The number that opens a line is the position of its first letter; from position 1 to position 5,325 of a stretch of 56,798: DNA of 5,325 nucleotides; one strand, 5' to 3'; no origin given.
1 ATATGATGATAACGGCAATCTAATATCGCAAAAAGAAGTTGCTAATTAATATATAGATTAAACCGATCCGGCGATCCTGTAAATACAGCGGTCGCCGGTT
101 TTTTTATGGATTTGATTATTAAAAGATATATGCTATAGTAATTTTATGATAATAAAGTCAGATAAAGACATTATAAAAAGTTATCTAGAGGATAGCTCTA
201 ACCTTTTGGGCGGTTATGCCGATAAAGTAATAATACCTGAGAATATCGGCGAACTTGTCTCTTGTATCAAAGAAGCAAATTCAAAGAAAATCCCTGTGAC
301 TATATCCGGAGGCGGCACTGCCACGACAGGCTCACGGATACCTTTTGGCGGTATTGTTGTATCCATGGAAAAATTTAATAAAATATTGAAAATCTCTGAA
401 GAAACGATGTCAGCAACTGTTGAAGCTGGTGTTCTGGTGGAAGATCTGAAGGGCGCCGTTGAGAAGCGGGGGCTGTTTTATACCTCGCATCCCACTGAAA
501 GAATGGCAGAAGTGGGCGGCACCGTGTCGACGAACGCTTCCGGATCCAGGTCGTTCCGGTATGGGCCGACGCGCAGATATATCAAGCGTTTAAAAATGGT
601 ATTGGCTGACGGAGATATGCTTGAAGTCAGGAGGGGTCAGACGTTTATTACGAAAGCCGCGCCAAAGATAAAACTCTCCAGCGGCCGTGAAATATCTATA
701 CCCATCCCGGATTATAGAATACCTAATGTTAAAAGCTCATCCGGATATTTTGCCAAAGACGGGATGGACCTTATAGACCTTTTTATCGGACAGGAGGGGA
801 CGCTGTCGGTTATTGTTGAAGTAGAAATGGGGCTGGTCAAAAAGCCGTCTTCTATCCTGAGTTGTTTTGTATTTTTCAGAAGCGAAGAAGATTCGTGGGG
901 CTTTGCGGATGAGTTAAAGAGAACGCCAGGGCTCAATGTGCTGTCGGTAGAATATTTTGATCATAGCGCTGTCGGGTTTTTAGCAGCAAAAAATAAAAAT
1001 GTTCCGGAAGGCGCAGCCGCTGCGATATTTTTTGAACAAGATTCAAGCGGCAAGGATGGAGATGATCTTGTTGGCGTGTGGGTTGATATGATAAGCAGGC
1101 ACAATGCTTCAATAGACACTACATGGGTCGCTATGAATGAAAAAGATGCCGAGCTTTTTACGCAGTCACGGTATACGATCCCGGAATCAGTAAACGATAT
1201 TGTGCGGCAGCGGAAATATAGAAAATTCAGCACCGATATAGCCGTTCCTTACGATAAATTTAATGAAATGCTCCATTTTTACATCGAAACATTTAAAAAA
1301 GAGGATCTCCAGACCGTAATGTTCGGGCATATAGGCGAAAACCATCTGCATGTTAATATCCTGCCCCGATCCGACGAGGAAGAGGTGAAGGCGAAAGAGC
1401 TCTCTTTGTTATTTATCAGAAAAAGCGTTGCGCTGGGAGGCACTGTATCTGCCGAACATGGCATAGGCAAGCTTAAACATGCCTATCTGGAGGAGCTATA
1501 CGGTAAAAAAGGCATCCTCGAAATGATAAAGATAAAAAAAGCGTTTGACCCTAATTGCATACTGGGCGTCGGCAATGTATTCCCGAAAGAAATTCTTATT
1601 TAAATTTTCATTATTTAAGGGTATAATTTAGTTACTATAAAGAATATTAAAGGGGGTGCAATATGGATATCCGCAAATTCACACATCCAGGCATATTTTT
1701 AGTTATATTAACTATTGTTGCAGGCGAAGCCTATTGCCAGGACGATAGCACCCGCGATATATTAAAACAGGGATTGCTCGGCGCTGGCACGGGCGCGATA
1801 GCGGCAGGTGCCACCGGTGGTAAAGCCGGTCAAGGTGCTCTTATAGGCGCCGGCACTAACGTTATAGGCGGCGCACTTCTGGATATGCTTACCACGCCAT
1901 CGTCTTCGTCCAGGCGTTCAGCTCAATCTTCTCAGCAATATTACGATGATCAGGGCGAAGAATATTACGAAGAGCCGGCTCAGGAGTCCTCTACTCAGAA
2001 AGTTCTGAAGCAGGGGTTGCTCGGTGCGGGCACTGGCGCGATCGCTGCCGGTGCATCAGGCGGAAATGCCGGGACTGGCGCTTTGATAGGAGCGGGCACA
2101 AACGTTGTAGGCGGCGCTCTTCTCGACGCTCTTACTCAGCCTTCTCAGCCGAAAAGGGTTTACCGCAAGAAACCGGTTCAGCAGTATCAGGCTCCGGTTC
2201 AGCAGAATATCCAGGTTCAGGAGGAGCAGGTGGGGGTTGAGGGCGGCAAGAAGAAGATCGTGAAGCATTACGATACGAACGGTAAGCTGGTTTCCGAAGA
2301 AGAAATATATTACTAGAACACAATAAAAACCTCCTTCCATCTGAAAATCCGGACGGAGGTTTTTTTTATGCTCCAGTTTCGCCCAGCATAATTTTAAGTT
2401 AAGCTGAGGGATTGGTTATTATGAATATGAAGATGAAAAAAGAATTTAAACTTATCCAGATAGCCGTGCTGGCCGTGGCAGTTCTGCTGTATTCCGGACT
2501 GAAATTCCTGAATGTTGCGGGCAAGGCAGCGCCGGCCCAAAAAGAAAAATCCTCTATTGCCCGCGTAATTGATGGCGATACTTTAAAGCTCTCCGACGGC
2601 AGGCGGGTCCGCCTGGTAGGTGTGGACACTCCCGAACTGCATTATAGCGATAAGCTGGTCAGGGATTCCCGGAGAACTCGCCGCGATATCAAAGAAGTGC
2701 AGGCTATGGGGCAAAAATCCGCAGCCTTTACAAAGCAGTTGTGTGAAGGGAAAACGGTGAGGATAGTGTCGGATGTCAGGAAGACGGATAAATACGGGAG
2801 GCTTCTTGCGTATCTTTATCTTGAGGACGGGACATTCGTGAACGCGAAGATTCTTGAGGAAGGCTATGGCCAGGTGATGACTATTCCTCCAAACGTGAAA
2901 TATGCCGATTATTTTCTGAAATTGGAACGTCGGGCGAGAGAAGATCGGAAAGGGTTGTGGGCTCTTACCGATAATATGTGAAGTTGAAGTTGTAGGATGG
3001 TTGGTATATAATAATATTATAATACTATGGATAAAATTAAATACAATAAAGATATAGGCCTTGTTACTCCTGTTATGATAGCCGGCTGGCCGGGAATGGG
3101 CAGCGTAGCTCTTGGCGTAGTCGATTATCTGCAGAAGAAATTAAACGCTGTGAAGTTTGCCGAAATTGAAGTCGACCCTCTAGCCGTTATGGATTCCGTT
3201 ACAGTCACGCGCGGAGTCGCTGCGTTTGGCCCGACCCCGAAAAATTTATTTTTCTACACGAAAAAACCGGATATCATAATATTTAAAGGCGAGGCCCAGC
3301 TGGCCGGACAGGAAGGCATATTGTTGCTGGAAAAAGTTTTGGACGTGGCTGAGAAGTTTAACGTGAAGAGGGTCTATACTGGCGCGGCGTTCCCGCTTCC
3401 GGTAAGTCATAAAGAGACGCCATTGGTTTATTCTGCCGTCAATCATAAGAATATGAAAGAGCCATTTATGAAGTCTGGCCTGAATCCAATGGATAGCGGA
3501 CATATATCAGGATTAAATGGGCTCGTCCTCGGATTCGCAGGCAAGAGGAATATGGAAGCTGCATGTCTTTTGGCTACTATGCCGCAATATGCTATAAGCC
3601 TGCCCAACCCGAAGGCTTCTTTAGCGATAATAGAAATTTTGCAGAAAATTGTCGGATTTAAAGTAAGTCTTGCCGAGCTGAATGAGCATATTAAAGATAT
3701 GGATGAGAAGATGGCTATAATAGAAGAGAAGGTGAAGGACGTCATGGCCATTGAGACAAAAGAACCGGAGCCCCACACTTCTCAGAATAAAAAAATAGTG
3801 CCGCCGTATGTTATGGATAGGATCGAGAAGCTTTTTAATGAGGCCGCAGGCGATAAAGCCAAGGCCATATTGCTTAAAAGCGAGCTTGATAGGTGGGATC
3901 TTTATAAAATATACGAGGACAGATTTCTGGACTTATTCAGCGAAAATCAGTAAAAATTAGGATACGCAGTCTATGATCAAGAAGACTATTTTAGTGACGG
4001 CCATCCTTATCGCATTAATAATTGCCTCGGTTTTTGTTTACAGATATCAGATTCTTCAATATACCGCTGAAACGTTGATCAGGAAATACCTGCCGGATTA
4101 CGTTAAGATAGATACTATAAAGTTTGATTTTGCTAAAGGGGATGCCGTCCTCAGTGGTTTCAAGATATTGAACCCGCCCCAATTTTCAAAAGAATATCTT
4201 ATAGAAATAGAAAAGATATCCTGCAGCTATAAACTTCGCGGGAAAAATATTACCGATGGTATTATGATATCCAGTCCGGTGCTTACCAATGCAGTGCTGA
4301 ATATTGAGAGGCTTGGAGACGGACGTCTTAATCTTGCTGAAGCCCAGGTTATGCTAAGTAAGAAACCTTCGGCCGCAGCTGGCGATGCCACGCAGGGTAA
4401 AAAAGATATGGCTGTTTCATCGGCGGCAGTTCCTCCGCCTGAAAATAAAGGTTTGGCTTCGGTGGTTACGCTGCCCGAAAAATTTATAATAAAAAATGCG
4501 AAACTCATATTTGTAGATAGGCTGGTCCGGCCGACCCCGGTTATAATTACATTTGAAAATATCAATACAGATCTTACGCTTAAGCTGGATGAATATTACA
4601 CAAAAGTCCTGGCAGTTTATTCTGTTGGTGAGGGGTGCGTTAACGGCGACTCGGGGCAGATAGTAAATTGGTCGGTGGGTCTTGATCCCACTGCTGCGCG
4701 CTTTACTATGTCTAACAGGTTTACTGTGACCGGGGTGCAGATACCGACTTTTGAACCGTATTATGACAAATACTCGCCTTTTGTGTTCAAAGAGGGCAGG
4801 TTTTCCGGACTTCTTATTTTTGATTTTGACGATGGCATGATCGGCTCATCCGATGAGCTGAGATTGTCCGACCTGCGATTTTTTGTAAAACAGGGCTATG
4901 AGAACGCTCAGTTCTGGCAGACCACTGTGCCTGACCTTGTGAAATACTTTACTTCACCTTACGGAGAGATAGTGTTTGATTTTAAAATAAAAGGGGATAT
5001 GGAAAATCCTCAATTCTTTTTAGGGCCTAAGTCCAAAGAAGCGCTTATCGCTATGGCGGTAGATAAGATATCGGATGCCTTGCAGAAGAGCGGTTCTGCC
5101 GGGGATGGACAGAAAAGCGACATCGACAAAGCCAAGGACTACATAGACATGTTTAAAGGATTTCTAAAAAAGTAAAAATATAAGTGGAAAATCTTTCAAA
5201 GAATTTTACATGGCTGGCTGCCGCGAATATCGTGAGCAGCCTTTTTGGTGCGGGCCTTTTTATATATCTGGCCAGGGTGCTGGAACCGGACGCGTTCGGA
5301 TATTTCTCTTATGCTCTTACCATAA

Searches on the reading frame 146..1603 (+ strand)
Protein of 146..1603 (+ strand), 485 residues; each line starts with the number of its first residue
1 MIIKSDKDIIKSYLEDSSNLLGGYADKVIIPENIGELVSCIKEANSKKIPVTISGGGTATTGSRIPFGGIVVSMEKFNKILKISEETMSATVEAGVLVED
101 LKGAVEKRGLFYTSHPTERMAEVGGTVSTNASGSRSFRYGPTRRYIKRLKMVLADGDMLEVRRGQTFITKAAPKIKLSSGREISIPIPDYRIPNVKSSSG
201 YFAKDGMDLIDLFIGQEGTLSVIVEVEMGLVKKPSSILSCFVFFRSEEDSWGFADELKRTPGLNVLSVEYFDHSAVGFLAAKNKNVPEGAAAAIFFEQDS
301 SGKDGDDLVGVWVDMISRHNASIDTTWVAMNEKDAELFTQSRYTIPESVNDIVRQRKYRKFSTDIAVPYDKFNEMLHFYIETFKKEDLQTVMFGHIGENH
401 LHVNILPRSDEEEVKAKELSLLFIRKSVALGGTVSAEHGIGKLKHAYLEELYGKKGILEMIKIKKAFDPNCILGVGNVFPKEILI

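Call 31: search_protein_families(library=pfam, max_evalue=1e-7, proteins=[window:146-1603:+])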
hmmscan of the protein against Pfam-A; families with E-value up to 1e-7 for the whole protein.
window:146-1603:+ (485 aa): 2 families
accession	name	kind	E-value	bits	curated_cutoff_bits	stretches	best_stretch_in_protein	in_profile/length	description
PF02913.24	FAD-oxidase_C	-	2.7e-38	132.5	21.2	1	234-477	2-247/248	FAD linked oxidases, C-terminal domain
PF01565.28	FAD_binding_4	-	1.6e-34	119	26.4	1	26-161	2-138/139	FAD binding domain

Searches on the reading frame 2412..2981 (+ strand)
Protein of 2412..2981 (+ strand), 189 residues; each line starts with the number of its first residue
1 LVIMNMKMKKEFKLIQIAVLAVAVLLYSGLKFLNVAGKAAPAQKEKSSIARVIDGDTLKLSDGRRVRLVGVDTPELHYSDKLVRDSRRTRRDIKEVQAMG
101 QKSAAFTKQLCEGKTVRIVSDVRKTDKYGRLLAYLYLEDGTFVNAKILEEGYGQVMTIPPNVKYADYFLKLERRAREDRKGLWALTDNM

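Call 31: search_protein_families(library=pfam, max_evalue=1e-7, proteins=[window:2412-2981:+])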
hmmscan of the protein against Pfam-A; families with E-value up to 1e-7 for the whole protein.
window:2412-2981:+ (189 aa): 1 family
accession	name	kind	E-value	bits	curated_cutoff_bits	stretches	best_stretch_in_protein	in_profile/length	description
PF00565.23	SNase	-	1.8e-23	83.4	21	1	65-184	1-106/107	Staphylococcal nuclease homologue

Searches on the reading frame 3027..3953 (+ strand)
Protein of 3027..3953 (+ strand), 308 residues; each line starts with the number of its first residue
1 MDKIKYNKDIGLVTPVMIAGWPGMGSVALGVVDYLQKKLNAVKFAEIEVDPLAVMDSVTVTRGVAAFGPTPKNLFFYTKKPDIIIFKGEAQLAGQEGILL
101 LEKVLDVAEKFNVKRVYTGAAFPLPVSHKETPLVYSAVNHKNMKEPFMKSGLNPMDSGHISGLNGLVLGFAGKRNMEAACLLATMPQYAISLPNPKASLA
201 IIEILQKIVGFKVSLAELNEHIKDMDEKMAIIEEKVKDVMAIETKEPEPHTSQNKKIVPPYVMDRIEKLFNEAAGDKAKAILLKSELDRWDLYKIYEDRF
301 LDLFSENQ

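Call 31: search_protein_families(library=pfam, max_evalue=1e-7, proteins=[window:3027-3953:+])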
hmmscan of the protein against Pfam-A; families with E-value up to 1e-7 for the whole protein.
window:3027-3953:+ (308 aa): 1 family
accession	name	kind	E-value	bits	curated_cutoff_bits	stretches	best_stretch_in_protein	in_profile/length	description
PF09754.15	PAC2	-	1.7e-34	119.9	25.8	1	17-230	1-212/215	PAC2 family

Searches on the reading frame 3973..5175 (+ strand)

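Call 31: search_protein_families(library=pfam, max_evalue=1e-7, proteins=[window:3973-5175:+])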
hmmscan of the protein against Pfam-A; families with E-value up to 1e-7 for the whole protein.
window:3973-5175:+ (400 aa): 1 family
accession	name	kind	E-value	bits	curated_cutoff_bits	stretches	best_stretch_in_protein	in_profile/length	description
PF05359.17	DUF748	-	4e-15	55.4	50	1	2-310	14-284/1037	Domain of Unknown Function (DUF748)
